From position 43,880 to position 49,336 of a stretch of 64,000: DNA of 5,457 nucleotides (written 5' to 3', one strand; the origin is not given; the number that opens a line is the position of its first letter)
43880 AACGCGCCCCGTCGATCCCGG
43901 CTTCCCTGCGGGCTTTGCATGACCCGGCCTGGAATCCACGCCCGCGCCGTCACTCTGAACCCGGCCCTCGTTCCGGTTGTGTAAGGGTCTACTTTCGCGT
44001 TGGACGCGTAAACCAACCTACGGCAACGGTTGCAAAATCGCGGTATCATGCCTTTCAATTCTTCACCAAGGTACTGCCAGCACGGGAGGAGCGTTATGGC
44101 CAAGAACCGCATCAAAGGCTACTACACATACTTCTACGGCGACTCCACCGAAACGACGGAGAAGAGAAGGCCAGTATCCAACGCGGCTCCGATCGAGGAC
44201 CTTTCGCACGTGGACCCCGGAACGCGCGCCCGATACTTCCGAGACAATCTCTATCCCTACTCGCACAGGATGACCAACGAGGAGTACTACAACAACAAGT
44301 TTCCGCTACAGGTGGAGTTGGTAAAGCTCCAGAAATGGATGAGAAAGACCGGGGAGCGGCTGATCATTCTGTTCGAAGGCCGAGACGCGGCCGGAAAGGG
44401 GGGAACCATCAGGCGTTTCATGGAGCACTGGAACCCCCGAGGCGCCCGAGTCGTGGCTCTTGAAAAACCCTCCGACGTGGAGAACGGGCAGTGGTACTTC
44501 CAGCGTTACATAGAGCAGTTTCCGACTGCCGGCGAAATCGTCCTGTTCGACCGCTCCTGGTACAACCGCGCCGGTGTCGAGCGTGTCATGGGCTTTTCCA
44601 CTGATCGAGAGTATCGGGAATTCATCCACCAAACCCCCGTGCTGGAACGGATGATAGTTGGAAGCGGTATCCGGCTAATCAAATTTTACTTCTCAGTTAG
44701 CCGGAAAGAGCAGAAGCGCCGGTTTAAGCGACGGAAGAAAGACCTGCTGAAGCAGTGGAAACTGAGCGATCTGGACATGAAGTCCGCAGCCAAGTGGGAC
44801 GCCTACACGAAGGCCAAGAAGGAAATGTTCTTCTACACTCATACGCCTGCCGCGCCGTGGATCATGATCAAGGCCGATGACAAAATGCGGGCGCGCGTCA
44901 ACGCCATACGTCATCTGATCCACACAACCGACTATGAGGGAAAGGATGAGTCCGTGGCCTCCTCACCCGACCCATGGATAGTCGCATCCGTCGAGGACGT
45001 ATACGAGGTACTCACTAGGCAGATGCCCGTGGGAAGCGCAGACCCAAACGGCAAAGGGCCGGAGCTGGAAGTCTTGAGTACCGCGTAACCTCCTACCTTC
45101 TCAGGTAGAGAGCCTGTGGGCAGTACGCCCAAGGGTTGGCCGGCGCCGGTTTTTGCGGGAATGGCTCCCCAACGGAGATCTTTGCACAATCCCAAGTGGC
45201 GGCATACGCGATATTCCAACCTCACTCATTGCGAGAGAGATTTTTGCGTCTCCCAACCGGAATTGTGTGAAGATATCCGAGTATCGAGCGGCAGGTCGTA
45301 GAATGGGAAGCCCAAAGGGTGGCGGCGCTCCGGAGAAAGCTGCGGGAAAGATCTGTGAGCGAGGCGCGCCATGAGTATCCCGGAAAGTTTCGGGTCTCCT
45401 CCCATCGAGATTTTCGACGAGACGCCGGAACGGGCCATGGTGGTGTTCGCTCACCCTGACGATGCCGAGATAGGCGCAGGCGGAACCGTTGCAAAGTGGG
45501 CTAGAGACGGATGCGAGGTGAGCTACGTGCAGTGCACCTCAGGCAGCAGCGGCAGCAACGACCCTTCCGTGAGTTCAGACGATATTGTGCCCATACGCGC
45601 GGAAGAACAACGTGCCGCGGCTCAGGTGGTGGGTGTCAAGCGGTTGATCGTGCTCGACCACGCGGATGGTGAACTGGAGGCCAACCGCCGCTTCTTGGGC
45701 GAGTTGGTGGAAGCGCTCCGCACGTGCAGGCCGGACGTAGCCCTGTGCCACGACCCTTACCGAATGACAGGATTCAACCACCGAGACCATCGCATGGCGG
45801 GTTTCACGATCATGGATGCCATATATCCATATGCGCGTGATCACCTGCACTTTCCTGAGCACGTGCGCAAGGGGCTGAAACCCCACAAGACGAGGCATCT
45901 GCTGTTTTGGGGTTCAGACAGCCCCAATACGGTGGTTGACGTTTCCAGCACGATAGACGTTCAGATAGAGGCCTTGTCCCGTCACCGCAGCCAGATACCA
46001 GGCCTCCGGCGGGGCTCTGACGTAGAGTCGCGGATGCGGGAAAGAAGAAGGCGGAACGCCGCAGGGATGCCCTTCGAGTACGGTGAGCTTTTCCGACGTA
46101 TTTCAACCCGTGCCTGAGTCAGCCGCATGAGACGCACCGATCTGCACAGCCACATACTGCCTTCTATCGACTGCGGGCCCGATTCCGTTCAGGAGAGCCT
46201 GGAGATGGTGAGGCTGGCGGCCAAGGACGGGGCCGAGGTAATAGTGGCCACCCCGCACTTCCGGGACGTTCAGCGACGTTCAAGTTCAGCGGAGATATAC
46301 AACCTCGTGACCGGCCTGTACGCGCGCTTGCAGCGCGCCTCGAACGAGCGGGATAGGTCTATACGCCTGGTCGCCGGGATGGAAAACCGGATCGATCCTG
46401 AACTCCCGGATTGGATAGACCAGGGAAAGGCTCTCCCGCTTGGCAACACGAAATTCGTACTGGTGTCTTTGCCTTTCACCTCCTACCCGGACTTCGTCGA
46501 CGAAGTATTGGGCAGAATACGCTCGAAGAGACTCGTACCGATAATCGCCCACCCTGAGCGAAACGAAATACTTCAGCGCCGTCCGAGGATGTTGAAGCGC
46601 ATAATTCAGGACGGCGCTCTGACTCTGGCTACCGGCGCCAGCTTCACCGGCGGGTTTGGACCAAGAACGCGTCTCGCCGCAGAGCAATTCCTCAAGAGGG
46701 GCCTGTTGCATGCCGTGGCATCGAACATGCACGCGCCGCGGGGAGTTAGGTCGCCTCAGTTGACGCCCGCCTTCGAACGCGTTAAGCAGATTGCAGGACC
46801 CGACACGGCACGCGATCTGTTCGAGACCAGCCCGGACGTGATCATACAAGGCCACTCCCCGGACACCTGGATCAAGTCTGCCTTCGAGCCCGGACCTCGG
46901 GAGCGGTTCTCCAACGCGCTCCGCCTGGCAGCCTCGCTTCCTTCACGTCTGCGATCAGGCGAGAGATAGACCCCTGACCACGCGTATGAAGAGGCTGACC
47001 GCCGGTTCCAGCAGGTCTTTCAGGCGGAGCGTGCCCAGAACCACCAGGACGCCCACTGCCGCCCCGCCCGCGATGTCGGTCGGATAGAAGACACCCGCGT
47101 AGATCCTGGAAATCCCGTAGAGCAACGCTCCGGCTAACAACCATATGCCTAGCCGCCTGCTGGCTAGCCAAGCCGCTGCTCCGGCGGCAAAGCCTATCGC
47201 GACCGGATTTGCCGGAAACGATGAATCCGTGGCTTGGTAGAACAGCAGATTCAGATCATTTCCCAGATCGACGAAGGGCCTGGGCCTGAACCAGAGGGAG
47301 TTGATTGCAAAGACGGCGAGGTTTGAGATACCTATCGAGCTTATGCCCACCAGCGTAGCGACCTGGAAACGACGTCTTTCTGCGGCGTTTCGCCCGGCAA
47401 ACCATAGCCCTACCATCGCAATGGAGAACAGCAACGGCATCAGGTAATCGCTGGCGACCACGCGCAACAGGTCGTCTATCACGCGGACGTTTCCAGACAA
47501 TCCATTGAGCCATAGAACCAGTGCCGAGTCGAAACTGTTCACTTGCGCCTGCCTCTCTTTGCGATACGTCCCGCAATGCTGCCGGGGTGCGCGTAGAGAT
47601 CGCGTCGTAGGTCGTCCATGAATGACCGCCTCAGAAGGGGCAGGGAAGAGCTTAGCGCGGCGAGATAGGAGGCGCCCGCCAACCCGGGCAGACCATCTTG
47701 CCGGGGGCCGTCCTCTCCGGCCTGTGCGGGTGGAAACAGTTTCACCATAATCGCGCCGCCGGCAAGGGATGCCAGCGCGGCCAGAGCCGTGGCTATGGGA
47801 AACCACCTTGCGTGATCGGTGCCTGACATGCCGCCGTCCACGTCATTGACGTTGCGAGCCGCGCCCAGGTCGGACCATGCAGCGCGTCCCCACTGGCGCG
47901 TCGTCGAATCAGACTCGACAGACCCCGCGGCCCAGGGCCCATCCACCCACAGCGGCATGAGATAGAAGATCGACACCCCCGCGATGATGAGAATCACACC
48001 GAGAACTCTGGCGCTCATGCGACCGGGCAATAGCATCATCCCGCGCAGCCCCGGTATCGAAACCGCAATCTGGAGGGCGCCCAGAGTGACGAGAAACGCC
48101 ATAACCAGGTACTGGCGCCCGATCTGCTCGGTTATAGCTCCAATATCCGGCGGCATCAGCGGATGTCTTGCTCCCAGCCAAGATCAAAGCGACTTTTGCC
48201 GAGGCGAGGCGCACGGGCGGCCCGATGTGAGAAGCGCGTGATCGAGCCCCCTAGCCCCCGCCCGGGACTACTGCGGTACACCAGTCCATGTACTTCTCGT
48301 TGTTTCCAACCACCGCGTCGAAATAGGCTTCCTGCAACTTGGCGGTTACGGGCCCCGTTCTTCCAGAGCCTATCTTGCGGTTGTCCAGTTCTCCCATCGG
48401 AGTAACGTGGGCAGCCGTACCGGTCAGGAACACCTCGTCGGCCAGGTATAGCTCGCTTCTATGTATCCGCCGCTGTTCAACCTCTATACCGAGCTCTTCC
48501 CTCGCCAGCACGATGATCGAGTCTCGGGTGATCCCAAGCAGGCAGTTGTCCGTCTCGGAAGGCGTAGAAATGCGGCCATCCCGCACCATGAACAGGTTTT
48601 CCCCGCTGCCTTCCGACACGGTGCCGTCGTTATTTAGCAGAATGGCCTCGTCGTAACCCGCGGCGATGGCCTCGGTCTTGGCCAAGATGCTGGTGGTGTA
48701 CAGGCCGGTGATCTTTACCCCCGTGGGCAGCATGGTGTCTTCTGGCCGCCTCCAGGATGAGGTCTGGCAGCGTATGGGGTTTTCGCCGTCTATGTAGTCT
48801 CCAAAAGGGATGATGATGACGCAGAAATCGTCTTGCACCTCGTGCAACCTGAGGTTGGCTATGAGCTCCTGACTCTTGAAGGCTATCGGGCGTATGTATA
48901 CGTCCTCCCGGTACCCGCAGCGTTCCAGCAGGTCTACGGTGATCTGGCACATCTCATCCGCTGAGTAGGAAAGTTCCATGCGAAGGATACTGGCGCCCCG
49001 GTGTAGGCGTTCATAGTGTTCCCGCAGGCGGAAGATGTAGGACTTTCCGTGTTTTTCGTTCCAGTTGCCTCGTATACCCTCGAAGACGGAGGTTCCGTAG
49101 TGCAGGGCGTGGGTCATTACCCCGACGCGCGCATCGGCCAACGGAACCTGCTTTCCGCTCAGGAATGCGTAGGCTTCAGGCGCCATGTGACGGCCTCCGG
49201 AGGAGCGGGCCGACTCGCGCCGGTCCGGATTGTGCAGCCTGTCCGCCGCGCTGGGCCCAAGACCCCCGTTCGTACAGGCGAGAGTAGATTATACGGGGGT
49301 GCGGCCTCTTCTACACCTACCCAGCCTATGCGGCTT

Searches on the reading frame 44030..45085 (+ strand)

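Call 47: search_protein_families(library=pfam, proteins=[window:44030-45085:+], max_evalue=0.00001)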
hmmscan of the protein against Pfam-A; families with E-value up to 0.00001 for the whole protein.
window:44030-45085:+ (352 aa): 1 family
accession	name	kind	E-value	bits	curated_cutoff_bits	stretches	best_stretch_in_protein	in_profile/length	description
PF03976.20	PPK2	-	1.5e-96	322.9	22.3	1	82-306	3-227/229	Polyphosphate kinase 2 (PPK2)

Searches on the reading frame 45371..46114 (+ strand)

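Call 47: search_protein_families(library=pfam, proteins=[window:45371-46114:+], max_evalue=0.00001)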
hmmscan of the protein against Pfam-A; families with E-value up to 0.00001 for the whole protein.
window:45371-46114:+ (248 aa): 1 family
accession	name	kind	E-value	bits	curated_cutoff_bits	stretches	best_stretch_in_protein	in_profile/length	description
PF02585.22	PIG-L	-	6.7e-29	101.4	28.2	1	23-150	1-128/129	GlcNAc-PI de-N-acetylase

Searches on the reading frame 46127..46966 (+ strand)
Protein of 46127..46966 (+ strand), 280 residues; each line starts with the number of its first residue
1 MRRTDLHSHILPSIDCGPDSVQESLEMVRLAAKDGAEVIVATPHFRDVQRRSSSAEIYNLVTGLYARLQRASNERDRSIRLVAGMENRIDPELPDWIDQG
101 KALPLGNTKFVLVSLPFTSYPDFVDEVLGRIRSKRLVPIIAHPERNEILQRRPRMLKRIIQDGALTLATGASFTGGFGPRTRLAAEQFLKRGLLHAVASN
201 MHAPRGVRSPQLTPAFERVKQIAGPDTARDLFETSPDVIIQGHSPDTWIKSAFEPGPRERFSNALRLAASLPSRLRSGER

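Call 47: search_protein_families(library=pfam, proteins=[window:46127-46966:+], max_evalue=0.00001)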
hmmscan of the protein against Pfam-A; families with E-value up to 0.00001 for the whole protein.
window:46127-46966:+ (280 aa): 1 family
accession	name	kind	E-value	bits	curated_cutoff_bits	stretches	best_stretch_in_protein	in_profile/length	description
PF19567.5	CpsB_CapC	-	1.6e-39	136.1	27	1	4-240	2-233/234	Capsular polysaccharide synthesis, CpsB/CapC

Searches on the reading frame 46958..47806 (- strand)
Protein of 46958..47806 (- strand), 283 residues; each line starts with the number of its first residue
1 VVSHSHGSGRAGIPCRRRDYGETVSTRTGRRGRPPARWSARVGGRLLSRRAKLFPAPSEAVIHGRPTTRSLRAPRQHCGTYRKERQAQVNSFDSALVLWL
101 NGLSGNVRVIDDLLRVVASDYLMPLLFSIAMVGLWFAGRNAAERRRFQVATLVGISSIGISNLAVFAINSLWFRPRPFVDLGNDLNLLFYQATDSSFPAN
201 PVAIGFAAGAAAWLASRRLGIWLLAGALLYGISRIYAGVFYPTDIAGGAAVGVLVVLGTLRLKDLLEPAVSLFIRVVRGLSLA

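Call 47: search_protein_families(library=pfam, proteins=[window:46958-47806:-], max_evalue=0.00001)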
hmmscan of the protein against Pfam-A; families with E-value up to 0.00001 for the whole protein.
window:46958-47806:- (283 aa): 1 family
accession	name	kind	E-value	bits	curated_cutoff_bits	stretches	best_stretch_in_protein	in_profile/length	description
PF01569.27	PAP2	-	2e-12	47.4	27.2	1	155-262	6-124/130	PAP2 superfamily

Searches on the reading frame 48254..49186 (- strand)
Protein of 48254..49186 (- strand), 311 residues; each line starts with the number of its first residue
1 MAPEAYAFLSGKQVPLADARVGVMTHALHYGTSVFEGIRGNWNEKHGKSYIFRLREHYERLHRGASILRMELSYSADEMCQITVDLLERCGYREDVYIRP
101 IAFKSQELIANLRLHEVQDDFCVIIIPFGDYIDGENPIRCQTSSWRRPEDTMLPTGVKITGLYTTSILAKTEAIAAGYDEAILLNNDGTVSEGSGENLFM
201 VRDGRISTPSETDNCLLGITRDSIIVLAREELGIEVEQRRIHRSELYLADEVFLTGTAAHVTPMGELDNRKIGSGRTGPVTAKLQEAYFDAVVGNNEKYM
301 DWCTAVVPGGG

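Call 47: search_protein_families(library=pfam, proteins=[window:48254-49186:-], max_evalue=0.00001)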
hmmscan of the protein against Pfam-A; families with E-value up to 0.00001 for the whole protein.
window:48254-49186:- (311 aa): 1 family
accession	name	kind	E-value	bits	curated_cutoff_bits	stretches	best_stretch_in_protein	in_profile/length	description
PF01063.24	Aminotran_4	-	1e-45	156.8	28.5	1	34-264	2-220/223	Amino-transferase class IV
